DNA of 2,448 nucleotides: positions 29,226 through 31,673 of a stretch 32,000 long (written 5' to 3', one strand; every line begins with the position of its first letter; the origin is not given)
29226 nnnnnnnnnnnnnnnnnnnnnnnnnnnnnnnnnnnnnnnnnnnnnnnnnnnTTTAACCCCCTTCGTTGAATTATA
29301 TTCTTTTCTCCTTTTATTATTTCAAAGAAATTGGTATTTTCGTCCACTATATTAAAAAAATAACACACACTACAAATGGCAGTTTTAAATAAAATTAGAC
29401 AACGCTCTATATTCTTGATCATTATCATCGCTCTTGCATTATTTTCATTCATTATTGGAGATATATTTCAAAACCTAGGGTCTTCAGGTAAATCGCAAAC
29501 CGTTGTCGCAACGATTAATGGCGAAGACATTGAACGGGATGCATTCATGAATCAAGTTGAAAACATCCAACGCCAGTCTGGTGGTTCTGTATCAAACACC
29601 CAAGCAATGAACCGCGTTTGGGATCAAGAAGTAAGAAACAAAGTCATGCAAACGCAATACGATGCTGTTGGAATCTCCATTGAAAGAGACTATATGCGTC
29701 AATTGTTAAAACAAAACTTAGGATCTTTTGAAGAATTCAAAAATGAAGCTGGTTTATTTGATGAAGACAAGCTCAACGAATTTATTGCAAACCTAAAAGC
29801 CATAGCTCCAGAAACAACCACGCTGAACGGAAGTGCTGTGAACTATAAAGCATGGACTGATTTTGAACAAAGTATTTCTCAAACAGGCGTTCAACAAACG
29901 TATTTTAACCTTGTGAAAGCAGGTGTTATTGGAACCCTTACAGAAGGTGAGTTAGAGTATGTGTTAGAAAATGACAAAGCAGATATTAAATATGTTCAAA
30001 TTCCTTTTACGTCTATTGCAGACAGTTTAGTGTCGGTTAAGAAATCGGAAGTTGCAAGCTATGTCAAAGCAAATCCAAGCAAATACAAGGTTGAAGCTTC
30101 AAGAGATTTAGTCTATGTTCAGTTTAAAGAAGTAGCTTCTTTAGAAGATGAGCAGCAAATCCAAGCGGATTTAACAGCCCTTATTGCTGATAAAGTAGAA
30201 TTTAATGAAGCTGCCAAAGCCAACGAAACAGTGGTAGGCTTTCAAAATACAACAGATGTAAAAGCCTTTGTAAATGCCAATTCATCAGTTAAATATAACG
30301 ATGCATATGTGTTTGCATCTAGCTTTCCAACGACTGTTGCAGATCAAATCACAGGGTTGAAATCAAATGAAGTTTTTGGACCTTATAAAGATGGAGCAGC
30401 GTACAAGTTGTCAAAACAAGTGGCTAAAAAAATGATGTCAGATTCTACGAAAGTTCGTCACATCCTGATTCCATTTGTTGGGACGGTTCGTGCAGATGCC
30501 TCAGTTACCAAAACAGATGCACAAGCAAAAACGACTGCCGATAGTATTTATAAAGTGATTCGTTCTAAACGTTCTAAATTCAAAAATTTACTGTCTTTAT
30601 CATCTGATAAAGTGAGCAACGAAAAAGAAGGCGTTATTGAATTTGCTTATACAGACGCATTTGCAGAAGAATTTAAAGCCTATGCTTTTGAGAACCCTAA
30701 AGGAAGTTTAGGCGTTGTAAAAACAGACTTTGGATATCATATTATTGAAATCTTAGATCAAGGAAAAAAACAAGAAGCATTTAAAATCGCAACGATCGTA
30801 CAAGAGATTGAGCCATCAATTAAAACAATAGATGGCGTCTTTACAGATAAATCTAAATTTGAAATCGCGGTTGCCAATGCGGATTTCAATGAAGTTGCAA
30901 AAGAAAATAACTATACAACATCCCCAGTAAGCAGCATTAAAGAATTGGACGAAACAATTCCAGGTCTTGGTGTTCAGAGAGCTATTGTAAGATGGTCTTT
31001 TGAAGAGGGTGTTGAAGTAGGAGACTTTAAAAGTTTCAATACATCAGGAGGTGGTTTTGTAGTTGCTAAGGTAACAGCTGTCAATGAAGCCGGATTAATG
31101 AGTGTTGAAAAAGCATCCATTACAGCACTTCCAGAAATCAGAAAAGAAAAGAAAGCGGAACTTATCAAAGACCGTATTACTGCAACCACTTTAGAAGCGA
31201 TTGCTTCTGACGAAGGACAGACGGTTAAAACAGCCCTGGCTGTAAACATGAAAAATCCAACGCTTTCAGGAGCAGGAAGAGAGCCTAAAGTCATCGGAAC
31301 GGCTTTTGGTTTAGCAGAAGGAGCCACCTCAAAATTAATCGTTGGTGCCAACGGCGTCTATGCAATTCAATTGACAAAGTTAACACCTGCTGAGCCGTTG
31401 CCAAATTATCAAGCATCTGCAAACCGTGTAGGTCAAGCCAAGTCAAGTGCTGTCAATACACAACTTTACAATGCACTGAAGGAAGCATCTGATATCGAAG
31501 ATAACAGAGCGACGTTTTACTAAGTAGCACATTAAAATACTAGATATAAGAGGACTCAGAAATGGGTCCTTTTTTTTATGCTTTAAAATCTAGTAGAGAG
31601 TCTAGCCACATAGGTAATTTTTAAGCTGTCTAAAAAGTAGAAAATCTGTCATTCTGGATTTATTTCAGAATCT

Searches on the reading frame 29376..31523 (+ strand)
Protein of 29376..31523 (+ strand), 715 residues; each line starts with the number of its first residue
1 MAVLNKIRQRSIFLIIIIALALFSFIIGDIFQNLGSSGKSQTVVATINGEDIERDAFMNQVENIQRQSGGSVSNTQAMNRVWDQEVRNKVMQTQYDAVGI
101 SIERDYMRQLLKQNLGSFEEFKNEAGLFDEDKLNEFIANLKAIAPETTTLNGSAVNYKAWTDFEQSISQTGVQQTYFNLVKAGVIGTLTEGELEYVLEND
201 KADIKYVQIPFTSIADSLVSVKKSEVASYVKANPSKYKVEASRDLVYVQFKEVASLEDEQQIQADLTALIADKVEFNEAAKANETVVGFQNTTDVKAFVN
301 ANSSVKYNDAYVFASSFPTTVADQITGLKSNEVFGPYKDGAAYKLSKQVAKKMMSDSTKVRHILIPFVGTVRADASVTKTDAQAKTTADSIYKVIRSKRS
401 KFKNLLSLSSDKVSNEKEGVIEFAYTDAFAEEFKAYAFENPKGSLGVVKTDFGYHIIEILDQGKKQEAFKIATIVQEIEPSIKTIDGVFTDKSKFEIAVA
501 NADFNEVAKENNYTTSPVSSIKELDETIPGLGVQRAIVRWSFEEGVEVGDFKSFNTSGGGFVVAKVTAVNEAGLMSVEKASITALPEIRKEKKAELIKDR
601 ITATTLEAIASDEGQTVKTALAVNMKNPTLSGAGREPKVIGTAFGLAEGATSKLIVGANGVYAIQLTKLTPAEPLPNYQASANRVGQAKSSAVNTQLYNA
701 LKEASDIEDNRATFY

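Call 9: search_protein_families(library=pfam, proteins=[window:29376-31523:+], max_evalue=0.01)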
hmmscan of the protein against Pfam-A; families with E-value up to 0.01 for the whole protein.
window:29376-31523:+ (715 aa): 5 families
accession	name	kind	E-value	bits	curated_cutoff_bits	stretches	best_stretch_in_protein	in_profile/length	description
PF13623.11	SurA_N_2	-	1.3e-28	100.2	28.5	1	4-137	1-145/145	SurA-like N-terminal domain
PF13616.12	Rotamase_3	-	1.8e-22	80.5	22.5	1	343-462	1-115/116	PPIC-type PPIASE domain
PF13145.12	Rotamase_2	-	2.2e-13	51.5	27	1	590-676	36-115/121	PPIC-type PPIASE domain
PF00639.27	Rotamase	-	1.9e-12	48.4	21.7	1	362-459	1-95/97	PPIC-type PPIASE domain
PF13624.11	SurA_N_3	-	5.7e-12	46.2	27.2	1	4-139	2-140/162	SurA-like N-terminal domain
